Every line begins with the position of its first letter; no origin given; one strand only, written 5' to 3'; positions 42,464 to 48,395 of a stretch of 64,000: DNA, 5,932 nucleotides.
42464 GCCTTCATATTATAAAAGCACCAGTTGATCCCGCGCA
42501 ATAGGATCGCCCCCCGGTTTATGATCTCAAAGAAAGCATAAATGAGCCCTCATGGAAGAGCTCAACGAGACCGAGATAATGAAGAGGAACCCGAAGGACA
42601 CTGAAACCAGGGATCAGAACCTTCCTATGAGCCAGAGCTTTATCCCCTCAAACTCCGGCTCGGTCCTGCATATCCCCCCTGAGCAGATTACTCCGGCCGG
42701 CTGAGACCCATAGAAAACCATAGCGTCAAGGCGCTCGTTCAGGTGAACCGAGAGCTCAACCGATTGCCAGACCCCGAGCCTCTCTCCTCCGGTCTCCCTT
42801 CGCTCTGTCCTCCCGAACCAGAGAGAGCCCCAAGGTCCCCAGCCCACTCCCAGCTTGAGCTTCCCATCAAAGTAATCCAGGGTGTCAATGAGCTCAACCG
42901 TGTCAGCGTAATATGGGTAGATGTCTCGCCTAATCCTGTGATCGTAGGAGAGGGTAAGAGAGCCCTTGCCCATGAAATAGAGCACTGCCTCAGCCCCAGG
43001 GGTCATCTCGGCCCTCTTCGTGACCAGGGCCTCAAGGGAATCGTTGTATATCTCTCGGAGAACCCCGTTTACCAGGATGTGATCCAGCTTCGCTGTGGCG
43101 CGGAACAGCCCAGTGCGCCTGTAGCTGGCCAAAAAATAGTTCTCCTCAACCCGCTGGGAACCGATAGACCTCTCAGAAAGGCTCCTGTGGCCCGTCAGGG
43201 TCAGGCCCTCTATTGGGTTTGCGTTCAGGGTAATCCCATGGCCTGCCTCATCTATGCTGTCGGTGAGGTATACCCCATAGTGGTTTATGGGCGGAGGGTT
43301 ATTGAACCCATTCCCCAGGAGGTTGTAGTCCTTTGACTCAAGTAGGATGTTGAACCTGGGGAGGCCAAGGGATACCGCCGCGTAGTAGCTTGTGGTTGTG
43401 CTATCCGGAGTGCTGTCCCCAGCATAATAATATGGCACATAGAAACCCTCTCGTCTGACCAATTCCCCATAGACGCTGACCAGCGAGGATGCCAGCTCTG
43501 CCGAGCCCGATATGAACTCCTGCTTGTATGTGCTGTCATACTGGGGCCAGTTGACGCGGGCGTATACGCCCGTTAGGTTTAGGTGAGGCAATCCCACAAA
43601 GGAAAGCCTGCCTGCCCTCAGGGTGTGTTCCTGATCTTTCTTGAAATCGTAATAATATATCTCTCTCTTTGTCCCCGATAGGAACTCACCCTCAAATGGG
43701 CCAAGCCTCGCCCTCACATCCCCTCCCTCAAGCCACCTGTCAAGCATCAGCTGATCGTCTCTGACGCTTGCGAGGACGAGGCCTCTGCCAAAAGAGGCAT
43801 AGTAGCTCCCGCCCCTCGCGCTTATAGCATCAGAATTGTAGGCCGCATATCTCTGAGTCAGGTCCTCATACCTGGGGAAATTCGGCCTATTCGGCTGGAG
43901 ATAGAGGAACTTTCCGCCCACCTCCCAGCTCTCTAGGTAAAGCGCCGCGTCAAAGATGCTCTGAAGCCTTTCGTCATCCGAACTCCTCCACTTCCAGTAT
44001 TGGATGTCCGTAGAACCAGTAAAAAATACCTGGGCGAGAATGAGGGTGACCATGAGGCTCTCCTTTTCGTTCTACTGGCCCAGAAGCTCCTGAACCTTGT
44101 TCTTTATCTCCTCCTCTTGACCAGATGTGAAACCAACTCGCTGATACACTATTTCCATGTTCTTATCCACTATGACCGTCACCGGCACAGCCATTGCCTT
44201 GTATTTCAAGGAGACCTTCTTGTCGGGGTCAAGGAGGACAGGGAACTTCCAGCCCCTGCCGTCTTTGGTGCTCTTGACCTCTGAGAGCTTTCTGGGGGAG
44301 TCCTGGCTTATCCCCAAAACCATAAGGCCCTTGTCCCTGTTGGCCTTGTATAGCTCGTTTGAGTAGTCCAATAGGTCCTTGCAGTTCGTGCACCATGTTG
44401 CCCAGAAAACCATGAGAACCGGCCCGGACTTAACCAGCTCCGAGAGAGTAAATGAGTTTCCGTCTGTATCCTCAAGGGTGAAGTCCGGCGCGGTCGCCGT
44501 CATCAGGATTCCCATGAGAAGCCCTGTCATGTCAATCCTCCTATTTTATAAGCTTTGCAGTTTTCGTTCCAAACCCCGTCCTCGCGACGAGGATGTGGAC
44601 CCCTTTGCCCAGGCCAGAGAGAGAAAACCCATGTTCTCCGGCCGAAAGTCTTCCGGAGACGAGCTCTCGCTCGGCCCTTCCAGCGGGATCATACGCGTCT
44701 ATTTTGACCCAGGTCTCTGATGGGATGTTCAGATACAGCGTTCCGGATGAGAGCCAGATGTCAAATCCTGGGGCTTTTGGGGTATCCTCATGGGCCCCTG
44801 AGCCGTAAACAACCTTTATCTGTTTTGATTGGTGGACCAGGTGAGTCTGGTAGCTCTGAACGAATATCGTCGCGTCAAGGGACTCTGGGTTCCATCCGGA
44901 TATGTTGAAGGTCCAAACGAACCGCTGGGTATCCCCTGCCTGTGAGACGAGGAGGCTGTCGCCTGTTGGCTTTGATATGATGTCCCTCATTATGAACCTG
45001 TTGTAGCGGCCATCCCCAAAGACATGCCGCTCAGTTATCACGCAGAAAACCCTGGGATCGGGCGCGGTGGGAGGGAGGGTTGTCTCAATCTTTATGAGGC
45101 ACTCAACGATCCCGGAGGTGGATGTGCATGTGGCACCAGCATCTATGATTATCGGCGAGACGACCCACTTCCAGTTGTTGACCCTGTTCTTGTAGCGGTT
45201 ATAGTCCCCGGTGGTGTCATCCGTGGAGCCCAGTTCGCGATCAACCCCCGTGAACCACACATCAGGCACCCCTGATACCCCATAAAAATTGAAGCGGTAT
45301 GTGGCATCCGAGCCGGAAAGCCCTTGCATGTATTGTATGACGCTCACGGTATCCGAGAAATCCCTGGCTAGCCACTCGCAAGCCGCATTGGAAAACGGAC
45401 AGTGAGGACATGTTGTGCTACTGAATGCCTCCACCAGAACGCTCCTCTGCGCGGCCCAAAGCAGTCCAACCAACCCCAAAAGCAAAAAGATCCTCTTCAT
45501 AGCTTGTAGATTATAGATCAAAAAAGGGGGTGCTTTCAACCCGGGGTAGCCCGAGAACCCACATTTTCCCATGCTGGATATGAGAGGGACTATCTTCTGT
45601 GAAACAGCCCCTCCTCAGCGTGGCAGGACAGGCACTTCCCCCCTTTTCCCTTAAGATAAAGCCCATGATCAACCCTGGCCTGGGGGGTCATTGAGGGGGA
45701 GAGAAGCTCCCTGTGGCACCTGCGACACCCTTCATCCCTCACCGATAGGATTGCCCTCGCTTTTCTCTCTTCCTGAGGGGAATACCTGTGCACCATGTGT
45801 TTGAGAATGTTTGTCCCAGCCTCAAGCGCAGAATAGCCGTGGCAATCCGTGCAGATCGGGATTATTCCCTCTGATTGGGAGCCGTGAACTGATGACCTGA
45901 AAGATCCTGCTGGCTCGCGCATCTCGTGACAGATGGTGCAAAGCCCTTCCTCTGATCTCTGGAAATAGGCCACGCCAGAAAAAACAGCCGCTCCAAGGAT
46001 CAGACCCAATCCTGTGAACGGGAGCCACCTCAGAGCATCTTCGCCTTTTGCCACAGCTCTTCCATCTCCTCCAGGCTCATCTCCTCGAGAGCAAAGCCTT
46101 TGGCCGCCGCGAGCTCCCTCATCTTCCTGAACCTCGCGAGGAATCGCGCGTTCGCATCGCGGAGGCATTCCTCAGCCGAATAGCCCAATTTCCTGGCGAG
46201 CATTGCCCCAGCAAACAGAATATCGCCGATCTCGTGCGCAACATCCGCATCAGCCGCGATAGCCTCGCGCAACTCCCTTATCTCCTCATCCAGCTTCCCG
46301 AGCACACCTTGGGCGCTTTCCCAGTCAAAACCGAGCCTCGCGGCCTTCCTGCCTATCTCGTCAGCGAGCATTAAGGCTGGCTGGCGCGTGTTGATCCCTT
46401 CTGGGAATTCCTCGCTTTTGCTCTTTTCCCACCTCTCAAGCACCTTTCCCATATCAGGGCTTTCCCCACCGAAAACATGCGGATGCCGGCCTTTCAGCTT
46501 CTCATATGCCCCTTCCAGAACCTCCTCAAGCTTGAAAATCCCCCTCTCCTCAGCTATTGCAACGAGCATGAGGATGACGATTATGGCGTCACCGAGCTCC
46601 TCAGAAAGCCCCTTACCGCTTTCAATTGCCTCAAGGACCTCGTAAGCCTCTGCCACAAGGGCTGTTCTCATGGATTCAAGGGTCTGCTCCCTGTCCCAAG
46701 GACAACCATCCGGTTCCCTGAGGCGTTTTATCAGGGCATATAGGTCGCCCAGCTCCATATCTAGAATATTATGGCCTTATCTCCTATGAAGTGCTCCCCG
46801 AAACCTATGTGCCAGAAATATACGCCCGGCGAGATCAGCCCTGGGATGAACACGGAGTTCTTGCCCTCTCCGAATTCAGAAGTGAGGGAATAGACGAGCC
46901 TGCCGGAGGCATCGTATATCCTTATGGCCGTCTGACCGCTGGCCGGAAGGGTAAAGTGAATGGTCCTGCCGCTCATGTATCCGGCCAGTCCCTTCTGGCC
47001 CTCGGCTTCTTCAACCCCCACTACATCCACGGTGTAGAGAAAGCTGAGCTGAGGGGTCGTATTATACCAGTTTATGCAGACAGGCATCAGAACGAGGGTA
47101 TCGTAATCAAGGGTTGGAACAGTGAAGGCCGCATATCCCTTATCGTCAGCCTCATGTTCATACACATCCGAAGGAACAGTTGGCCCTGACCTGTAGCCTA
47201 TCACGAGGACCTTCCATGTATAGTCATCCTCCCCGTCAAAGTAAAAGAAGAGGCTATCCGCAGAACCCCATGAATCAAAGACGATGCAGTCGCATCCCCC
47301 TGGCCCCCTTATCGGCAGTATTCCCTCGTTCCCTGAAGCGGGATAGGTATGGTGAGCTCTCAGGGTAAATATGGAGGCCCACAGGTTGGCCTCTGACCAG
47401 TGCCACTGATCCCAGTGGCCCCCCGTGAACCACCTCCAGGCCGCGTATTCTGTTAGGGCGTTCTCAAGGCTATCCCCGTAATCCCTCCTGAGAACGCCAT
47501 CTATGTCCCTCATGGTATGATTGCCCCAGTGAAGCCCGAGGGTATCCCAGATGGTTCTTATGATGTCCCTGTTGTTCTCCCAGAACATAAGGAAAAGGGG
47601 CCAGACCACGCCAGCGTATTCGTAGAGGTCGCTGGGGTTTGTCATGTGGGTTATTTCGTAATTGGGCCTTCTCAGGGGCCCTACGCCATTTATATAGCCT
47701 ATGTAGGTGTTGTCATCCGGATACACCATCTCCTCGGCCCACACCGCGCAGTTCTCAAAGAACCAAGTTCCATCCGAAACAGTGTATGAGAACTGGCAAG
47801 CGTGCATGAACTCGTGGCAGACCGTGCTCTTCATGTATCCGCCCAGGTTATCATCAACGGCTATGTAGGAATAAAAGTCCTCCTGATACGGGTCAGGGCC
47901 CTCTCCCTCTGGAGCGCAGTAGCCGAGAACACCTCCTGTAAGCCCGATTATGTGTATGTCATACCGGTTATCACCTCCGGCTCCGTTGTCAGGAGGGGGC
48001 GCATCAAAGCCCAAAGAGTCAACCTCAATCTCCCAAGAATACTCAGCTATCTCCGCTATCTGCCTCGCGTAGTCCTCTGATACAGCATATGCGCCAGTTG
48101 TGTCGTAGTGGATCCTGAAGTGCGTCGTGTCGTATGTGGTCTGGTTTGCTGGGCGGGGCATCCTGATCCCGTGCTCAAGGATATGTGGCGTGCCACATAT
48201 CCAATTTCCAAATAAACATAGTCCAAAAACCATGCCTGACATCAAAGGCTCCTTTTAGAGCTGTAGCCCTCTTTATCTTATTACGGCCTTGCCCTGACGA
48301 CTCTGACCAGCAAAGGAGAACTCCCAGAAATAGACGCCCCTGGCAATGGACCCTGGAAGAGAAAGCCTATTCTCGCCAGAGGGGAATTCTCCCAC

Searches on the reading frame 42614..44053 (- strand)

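Call 43: search_protein_families(library=pfam, proteins=[window:42614-44053:-], max_evalue=0.001)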
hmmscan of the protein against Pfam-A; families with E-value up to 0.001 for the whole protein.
window:42614-44053:- (479 aa): 1 family
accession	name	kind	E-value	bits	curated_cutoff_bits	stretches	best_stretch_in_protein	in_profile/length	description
PF19494.5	DUF6029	-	1.4e-17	64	27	2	38-133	64-163/538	Family of unknown function (DUF6029)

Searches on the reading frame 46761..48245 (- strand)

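Call 43: search_protein_families(library=pfam, proteins=[window:46761-48245:-], max_evalue=0.001)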
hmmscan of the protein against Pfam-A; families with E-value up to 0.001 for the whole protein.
window:46761-48245:- (494 aa): 1 family
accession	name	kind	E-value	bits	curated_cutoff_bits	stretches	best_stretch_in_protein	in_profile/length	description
PF18962.6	Por_Secre_tail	-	0.00012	22.8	27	1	431-493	14-75/75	Secretion system C-terminal sorting domain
